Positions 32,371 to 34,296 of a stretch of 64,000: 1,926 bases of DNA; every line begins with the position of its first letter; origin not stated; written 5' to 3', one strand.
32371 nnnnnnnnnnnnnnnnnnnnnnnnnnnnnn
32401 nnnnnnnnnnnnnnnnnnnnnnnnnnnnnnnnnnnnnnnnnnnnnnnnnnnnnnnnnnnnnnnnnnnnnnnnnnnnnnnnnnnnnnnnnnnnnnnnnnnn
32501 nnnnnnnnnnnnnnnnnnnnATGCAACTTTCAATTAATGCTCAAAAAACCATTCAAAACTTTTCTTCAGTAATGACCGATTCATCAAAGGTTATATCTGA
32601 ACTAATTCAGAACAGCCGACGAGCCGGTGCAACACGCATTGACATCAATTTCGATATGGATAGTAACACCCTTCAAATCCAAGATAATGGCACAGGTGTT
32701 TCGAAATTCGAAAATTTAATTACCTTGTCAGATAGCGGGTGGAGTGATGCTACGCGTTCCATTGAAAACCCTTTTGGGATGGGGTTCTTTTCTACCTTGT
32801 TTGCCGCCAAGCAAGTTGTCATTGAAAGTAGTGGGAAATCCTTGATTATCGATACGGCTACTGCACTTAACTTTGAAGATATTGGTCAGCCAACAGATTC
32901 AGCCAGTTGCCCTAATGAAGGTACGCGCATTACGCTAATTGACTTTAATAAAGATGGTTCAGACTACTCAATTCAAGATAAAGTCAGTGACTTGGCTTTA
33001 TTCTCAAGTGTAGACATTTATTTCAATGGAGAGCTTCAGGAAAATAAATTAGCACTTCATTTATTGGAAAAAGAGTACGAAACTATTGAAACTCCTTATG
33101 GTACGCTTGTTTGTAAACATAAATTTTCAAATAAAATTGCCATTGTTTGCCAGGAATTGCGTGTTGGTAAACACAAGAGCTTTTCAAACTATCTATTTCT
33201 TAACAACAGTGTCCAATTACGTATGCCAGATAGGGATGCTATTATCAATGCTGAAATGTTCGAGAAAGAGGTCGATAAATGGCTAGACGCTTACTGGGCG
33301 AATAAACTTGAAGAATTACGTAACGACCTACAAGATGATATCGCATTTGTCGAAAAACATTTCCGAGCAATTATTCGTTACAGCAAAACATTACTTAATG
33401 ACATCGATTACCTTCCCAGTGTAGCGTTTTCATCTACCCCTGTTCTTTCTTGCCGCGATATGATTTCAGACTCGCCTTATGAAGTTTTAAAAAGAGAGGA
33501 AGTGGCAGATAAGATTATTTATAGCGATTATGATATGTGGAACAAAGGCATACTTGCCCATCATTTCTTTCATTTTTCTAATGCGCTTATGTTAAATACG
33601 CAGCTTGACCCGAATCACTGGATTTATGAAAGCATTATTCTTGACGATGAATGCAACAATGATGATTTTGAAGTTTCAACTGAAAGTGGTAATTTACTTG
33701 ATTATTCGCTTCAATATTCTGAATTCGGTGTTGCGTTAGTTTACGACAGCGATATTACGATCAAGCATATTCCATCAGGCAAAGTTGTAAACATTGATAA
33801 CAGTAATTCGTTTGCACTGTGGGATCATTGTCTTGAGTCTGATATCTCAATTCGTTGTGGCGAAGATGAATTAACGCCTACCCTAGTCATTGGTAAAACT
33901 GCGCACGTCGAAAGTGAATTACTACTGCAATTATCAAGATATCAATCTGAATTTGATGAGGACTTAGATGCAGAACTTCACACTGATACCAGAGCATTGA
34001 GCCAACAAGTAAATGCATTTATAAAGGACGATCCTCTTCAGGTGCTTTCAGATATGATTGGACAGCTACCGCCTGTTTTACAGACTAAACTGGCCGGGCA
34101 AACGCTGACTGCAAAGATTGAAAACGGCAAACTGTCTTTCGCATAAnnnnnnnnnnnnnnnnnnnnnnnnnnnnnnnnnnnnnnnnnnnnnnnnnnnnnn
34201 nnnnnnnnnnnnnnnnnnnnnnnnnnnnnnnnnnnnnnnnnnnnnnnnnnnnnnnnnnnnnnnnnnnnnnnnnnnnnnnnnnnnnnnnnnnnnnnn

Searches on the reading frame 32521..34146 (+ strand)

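Call 53: search_protein_families(library=ncbifam, proteins=[window:32521-34146:+], max_evalue=0.001)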
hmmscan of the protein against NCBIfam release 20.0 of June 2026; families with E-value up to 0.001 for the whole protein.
window:32521-34146:+ (541 aa): 6 families
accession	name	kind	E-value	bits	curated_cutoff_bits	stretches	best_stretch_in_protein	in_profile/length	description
NF003555.1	PRK05218.1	equivalog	8e-09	34.5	371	1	33-170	54-206/614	molecular chaperone HtpG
NF000948.0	PRK00095.1-1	equivalog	1.6e-07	30.7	701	1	22-70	24-73/625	DNA mismatch repair endonuclease MutL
TIGR00585.2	mutl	equivalog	3.7e-07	29.4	180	1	18-64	18-65/555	DNA mismatch repair endonuclease MutL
NF047352.1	P_loop_sacsin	domain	1.1e-06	29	50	1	23-101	2-79/80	sacsin N-terminal ATP-binding-like domain-containing protein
NF000951.0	PRK00095.2-1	equivalog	7.5e-06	24.9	391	1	20-66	24-69/559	DNA mismatch repair endonuclease MutL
NF050001.1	restrict_BbrUII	equivalog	0.00011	20.9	550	1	22-62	22-61/659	BbrUII/HgiDII family restriction enzyme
